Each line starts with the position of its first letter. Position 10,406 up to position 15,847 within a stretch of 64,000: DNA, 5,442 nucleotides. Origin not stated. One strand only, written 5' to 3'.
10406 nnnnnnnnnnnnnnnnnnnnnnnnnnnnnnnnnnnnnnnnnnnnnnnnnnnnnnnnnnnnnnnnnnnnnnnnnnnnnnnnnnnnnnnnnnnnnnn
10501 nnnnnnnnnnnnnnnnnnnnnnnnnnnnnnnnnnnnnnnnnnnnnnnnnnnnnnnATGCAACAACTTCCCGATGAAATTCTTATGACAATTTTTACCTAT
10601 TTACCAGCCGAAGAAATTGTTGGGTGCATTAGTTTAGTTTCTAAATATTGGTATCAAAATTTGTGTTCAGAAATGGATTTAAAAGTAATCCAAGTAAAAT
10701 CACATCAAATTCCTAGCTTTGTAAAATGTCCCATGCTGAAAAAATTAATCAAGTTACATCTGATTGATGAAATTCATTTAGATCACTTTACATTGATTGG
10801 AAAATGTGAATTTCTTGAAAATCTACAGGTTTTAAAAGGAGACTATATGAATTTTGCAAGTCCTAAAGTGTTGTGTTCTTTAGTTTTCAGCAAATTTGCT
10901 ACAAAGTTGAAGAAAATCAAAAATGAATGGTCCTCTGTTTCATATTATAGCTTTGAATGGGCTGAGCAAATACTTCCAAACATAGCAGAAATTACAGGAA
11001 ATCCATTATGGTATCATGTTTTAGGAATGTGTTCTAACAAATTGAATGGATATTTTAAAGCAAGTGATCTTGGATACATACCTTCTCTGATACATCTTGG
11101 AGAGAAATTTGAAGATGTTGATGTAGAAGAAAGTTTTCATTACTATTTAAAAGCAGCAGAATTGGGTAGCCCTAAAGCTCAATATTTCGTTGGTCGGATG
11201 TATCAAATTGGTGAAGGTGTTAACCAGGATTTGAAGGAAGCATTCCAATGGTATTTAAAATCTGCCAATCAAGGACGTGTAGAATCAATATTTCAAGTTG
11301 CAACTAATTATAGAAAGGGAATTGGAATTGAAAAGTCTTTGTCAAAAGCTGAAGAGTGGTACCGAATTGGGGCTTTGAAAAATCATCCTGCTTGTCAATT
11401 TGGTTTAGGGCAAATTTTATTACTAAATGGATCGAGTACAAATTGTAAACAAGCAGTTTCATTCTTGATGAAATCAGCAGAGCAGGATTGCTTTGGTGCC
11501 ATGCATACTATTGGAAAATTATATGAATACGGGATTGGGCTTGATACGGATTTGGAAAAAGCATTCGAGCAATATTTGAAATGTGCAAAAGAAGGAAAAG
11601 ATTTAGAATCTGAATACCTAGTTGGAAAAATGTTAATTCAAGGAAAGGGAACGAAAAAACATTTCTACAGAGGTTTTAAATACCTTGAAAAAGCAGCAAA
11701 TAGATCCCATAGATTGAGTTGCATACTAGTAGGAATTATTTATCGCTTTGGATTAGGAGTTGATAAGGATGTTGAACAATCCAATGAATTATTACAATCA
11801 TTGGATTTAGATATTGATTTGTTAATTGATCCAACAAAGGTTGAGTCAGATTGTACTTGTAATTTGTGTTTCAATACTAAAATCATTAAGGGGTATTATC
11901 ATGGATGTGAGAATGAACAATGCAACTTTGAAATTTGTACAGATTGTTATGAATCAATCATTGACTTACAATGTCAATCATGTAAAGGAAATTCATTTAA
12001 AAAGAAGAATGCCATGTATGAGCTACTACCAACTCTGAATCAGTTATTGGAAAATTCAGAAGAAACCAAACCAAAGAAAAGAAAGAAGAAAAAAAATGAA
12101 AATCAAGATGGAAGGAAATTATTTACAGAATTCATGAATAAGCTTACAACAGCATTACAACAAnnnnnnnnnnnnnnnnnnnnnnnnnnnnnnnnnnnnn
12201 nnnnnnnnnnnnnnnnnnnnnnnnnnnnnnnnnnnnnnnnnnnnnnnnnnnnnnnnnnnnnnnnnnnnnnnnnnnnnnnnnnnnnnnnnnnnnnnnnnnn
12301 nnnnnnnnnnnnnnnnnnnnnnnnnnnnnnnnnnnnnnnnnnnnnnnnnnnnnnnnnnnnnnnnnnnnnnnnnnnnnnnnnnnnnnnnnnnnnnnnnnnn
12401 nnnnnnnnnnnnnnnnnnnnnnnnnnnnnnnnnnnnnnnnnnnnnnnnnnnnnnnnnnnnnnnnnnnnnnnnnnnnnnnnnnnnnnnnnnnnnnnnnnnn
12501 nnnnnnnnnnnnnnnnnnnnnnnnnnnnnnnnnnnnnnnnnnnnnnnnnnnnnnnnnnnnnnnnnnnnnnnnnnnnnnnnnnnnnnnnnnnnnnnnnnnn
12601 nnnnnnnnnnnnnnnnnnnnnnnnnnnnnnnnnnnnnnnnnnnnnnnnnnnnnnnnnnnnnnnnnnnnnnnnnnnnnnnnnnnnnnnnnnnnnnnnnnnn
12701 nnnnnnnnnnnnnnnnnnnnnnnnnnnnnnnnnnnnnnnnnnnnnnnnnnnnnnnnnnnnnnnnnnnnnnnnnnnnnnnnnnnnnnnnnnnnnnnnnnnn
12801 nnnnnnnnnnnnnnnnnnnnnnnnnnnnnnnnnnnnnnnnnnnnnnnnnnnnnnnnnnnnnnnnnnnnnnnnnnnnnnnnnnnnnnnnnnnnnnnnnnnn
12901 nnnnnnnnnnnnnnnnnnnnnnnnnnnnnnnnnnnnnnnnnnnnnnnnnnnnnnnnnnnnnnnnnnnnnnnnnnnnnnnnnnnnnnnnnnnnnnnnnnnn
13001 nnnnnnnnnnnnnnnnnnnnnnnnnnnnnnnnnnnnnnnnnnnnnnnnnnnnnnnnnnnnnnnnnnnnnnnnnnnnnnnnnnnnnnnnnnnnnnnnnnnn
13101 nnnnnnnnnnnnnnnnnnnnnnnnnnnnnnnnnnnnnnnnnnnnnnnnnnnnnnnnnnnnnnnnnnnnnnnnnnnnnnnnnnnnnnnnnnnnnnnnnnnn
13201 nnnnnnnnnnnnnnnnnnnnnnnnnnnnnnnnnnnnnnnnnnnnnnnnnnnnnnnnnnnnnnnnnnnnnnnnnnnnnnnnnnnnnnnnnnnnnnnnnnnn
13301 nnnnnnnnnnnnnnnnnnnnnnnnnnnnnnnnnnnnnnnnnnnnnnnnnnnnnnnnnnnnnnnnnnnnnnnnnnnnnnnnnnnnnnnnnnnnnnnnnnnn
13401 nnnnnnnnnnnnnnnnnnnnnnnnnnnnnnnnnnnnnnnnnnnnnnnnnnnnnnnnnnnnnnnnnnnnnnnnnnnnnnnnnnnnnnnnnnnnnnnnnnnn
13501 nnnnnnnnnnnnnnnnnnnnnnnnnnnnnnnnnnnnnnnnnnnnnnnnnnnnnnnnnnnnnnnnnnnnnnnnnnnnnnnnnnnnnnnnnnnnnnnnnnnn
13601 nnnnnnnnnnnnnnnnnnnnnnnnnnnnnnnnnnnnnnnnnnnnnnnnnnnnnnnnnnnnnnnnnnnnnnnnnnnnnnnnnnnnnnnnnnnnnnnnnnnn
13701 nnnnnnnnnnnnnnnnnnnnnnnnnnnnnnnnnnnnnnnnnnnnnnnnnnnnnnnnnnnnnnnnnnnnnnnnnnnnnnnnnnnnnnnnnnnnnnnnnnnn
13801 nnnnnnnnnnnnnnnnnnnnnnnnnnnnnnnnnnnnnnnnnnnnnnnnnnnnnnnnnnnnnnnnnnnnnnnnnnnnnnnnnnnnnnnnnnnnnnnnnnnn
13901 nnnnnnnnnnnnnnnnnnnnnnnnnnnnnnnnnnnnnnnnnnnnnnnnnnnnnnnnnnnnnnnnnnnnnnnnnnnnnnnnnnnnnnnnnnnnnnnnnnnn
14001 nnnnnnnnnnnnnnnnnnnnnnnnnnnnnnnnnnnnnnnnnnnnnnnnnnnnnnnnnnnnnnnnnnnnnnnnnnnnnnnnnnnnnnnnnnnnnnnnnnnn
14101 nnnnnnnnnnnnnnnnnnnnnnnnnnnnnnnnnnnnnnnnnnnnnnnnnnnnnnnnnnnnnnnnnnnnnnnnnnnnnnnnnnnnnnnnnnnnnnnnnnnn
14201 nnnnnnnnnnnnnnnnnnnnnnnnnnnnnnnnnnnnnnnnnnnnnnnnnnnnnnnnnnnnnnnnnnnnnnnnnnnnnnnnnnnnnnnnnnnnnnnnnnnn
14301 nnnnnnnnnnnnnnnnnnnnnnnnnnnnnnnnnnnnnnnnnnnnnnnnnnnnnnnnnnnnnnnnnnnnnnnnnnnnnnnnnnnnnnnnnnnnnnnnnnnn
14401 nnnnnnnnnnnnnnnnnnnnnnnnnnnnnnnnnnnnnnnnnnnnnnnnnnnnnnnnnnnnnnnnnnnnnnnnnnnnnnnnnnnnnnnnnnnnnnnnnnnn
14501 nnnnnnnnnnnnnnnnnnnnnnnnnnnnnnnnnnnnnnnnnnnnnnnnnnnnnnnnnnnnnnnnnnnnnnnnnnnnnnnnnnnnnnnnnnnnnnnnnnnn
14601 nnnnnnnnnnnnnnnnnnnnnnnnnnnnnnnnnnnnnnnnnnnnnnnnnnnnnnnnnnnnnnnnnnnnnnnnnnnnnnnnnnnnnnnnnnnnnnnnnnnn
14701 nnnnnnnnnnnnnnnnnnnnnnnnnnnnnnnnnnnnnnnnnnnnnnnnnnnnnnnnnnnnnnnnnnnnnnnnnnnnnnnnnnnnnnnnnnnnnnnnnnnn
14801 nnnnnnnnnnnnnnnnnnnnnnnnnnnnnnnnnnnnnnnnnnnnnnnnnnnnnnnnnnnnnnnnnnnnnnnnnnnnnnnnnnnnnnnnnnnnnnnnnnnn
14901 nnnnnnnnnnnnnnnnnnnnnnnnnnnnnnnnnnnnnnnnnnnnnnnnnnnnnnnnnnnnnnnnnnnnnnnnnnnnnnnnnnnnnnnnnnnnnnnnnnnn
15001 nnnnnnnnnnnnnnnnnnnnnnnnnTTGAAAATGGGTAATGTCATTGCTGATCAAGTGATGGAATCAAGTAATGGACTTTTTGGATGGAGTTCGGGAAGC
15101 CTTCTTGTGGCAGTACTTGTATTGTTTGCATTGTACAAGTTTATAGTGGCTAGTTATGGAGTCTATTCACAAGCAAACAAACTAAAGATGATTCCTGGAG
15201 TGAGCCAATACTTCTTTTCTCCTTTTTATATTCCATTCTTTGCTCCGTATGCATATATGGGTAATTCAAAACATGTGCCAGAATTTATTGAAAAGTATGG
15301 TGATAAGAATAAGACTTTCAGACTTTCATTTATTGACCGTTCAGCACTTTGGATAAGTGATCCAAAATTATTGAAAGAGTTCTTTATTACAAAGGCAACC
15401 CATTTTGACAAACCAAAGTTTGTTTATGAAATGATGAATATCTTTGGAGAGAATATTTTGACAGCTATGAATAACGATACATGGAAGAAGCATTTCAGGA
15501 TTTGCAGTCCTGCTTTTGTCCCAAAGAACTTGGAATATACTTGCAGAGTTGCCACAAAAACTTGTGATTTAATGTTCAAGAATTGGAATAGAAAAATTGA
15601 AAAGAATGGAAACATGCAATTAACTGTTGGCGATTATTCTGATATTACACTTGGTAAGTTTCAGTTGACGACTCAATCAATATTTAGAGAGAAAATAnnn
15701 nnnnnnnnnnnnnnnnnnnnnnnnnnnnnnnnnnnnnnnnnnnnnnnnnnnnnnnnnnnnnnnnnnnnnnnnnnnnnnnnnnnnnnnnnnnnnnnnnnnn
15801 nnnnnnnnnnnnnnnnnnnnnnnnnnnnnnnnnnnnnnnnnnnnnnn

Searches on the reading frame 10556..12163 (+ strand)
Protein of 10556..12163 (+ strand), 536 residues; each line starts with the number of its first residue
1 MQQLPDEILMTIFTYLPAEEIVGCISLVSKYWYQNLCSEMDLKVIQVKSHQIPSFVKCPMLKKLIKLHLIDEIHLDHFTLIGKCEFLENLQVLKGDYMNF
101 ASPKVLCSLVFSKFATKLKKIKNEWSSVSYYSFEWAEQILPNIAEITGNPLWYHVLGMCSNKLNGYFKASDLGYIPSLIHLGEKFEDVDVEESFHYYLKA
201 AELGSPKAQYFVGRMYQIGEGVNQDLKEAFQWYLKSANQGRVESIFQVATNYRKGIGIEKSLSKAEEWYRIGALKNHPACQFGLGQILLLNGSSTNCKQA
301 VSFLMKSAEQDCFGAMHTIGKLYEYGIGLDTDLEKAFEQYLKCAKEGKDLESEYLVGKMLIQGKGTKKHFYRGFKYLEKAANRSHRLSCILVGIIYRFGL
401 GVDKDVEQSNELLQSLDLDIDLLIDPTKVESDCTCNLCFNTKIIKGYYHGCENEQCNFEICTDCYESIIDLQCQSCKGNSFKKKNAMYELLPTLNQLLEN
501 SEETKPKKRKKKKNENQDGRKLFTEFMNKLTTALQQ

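Call 35: search_protein_families(library=pfam, proteins=[window:10556-12163:+], max_evalue=0.001)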
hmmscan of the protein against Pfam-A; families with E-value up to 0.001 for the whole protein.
window:10556-12163:+ (536 aa): 4 families
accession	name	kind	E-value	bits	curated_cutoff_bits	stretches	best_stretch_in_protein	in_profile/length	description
PF08238.18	Sel1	-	6e-36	122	30.7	1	206-240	1-35/36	Sel1 repeat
PF12937.12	F-box-like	-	8e-09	35.6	24.3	1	2-38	2-37/47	F-box-like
PF00646.38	F-box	-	7.5e-06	26.1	20.5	1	2-34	2-33/43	F-box domain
PF23310.1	TPR_27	-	0.00079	19.5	27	0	367-416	42-91/110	Plant tetratrico peptide repeats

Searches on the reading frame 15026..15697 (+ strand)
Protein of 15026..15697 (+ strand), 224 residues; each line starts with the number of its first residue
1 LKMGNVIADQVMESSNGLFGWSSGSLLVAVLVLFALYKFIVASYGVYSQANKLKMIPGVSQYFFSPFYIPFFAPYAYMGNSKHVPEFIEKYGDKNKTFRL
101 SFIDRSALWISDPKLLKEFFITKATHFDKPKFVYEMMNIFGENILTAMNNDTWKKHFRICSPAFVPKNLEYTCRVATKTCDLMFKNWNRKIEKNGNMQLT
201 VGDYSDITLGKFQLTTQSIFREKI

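Call 35: search_protein_families(library=pfam, proteins=[window:15026-15697:+], max_evalue=0.001)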
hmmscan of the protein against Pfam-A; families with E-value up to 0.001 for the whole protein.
window:15026-15697:+ (224 aa): 1 family
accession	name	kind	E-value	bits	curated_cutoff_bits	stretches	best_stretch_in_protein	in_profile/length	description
PF00067.27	p450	-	3.9e-07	29.6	22.8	1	69-198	7-140/462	Cytochrome P450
